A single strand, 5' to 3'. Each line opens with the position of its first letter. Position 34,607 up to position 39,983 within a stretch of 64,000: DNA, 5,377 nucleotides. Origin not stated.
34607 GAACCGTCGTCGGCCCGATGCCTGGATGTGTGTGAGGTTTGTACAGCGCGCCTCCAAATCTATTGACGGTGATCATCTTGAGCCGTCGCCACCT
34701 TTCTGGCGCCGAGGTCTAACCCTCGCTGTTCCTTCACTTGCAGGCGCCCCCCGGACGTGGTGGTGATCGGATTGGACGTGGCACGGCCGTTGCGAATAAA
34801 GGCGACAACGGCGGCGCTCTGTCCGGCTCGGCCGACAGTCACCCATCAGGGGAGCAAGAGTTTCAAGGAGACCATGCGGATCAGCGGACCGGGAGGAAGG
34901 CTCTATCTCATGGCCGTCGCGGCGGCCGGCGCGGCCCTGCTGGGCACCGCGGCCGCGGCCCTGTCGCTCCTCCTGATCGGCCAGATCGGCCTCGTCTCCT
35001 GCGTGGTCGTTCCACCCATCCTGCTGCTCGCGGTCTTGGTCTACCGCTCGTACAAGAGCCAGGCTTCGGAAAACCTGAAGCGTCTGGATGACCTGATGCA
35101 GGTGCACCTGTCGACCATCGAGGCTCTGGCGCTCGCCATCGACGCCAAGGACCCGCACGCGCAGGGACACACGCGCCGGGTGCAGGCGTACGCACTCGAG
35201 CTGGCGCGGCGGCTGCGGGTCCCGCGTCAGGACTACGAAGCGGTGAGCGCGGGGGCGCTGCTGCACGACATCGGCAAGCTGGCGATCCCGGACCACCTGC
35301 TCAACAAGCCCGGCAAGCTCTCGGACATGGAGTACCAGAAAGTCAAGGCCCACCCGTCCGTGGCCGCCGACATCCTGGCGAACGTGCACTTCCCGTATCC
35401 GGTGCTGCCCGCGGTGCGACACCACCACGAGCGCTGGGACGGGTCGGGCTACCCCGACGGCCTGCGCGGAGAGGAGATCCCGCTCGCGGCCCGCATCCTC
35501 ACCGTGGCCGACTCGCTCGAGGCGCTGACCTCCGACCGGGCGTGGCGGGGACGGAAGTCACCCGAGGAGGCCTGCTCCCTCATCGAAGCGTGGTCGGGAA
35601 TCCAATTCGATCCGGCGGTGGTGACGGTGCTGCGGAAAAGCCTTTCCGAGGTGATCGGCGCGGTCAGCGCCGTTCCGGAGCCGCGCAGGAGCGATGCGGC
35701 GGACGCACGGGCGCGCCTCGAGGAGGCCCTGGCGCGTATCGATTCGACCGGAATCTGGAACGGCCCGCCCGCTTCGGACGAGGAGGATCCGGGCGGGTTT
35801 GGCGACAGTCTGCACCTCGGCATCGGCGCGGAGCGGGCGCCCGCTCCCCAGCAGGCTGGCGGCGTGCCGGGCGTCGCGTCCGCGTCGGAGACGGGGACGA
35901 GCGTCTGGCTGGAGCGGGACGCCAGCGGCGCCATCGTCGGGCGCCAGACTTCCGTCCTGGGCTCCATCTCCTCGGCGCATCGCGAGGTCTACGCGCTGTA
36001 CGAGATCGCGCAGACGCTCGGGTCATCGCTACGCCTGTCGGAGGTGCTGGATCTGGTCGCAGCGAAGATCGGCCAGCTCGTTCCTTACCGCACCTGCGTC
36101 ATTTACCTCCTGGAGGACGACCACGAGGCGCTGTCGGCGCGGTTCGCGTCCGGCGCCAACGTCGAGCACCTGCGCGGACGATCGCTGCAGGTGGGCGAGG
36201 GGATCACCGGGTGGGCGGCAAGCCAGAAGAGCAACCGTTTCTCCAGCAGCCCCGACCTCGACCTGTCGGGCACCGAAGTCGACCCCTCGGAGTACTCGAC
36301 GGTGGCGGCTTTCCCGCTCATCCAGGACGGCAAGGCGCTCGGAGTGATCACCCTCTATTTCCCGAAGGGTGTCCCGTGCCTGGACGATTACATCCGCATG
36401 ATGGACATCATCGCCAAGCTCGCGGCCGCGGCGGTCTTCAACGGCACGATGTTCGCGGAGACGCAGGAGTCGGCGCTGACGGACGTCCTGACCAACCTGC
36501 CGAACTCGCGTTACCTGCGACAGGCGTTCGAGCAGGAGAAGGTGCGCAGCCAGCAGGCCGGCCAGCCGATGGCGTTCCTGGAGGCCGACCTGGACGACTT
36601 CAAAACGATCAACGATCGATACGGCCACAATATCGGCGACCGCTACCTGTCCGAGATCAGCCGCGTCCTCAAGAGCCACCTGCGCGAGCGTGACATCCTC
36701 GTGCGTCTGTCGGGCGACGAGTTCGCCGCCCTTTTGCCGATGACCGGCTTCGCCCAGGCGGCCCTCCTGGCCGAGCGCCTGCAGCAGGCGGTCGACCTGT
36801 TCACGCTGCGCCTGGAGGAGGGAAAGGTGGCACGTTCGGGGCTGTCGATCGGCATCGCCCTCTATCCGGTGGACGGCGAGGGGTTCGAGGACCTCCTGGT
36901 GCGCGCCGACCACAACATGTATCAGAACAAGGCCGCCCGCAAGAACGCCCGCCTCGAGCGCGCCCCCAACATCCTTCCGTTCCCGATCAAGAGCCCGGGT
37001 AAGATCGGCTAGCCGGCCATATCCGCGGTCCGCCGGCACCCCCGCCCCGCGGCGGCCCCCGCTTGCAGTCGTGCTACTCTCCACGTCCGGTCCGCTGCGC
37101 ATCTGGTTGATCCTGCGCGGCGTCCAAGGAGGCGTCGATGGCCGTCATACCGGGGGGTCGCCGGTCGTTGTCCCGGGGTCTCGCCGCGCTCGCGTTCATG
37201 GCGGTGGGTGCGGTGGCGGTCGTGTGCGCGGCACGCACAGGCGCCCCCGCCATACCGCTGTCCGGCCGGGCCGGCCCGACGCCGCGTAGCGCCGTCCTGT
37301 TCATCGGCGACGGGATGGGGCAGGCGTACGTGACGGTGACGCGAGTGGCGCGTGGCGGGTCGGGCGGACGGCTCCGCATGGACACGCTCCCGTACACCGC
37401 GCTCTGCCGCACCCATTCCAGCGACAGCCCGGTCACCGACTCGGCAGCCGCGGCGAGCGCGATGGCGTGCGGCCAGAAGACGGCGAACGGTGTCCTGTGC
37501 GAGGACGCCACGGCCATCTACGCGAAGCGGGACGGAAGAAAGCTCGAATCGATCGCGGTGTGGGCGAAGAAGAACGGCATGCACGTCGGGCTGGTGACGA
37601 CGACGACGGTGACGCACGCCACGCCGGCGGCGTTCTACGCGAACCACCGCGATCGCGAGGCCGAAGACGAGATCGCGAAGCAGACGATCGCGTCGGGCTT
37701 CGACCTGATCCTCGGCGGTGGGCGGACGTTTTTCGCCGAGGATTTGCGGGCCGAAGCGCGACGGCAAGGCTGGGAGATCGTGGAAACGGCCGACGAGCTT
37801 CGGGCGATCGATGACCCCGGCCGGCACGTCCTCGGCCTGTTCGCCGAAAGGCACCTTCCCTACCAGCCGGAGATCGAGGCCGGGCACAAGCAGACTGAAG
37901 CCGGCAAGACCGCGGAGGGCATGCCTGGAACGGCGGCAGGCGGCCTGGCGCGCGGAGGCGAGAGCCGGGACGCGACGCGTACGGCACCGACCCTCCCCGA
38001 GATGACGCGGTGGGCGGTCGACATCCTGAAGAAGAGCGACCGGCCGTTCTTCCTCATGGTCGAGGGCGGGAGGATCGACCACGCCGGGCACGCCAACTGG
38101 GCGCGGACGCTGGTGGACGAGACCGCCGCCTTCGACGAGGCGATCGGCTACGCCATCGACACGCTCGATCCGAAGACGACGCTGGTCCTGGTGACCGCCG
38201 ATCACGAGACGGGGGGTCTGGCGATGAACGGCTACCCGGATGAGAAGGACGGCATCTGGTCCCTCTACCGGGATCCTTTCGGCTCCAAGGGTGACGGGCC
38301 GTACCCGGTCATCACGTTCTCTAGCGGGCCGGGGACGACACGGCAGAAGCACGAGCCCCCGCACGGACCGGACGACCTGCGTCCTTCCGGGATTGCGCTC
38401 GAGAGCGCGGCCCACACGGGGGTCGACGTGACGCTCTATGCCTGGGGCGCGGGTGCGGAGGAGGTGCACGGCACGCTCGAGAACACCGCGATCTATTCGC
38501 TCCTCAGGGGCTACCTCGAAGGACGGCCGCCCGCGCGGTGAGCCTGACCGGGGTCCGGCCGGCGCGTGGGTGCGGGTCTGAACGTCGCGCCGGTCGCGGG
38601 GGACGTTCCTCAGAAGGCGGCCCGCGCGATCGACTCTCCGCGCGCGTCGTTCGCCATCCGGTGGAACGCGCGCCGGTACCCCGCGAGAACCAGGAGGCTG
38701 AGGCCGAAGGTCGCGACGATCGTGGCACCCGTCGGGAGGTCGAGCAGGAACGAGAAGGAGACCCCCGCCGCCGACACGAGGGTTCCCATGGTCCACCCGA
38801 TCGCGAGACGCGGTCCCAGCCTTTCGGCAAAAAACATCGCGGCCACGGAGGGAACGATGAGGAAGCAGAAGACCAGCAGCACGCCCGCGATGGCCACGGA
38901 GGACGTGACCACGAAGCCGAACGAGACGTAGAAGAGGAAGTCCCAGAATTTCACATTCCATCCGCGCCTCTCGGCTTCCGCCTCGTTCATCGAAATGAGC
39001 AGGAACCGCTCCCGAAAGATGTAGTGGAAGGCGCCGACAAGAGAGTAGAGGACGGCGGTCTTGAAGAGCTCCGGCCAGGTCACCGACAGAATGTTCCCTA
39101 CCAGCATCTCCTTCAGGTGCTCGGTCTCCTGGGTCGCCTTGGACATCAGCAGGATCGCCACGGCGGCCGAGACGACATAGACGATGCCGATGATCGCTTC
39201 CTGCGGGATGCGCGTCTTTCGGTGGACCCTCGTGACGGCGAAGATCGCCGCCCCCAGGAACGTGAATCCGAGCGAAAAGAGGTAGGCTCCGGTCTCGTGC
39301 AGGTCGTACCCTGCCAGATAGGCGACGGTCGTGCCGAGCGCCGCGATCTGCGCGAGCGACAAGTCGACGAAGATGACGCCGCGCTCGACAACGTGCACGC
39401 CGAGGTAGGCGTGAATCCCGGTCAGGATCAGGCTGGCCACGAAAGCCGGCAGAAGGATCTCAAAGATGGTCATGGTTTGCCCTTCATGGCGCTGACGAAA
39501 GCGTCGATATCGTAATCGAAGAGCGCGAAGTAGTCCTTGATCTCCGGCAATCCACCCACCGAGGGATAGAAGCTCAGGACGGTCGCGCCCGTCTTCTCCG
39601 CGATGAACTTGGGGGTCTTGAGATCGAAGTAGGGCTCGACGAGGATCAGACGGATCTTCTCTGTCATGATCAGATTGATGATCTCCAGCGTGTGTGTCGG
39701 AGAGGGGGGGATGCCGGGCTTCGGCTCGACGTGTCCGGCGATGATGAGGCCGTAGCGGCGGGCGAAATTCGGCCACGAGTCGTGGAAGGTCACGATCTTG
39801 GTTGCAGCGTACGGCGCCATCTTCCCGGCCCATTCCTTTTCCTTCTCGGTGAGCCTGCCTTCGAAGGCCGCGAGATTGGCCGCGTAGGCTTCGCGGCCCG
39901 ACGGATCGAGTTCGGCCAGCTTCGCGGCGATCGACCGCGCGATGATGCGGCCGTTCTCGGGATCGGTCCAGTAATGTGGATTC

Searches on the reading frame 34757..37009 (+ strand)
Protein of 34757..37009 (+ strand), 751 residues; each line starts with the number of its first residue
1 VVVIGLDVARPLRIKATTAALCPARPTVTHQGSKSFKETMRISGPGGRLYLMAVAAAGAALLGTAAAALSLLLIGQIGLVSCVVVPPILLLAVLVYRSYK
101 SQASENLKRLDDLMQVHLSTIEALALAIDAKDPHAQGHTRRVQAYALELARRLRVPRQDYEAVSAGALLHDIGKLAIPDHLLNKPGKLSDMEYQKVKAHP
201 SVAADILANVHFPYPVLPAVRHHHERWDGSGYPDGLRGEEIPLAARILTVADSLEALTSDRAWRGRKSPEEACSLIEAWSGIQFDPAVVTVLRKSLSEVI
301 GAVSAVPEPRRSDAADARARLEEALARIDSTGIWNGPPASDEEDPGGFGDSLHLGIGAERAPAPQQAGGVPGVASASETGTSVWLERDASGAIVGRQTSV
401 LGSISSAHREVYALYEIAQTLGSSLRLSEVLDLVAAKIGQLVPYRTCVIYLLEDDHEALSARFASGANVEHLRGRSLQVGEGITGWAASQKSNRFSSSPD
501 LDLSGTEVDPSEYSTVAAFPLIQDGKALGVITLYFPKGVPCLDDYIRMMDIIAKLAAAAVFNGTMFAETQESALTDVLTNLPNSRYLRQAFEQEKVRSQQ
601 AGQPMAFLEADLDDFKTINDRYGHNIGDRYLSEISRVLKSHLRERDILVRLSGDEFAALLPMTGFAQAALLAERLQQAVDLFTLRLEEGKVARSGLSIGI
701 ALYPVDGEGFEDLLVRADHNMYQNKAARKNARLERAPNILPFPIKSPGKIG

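Call 20: search_protein_families(library=pfam, proteins=[window:34757-37009:+], max_evalue=0.01)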
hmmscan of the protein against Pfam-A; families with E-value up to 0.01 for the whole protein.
window:34757-37009:+ (751 aa): 7 families
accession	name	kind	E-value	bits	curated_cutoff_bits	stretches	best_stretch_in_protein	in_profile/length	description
PF00990.26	GGDEF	-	2.1e-41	141.8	23.8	1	573-730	1-160/161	Diguanylate cyclase, GGDEF domain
PF13487.12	HD_5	-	1.2e-40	139.5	27.2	1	126-288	5-170/170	HD domain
PF01966.28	HD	-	1.2e-23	84.1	22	1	137-256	3-115/116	HD domain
PF13185.12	GAF_2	-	1.4e-11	45.2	28.6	1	426-560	3-135/136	GAF domain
PF01590.32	GAF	-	9.5e-10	39.6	22.4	1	427-560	2-133/133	GAF domain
PF13492.12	GAF_3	-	0.00011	23.1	27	1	433-560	8-127/129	GAF domain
PF08668.18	HDOD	-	0.00088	19.3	22.9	1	138-208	98-178/196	HDOD domain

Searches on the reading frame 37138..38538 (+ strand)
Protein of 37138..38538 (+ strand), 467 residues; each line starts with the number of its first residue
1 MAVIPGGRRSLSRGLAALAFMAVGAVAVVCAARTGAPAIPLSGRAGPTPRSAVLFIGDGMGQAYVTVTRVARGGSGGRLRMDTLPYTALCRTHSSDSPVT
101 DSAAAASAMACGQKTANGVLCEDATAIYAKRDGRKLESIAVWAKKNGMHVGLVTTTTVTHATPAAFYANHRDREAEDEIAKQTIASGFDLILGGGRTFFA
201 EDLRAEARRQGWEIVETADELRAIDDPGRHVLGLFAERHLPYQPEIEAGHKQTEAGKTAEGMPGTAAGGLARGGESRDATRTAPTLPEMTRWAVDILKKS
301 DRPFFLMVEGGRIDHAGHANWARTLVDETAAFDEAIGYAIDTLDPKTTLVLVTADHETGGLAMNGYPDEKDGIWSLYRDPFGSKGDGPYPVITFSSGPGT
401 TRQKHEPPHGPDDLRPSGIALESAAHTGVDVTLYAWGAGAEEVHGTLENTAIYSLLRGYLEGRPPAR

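Call 83: search_protein_families(library=pfam, proteins=[window:37138-38538:+], max_evalue=0.0001)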
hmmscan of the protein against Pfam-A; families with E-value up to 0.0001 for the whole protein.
window:37138-38538:+ (467 aa): 2 families
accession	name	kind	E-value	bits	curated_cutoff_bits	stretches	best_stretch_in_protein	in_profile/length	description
PF00245.25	Alk_phosphatase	-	8.4e-84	282.4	24.4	1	52-456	4-417/423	Alkaline phosphatase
PF01676.23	Metalloenzyme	-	4.5e-05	23.5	24.3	0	290-358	135-202/252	Metalloenzyme superfamily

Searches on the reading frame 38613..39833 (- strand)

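Call 83: search_protein_families(library=pfam, proteins=[window:38613-39833:-], max_evalue=0.0001)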
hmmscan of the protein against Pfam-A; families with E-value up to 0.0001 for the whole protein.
window:38613-39833:- (407 aa): 2 families
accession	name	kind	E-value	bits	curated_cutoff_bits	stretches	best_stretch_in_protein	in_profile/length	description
PF00950.22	ABC-3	-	1.4e-35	123.5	20.1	1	124-381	2-252/258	ABC 3 transport family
PF01032.23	FecCD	-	1.7e-12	47.5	26.5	1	160-375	79-300/311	FecCD transport family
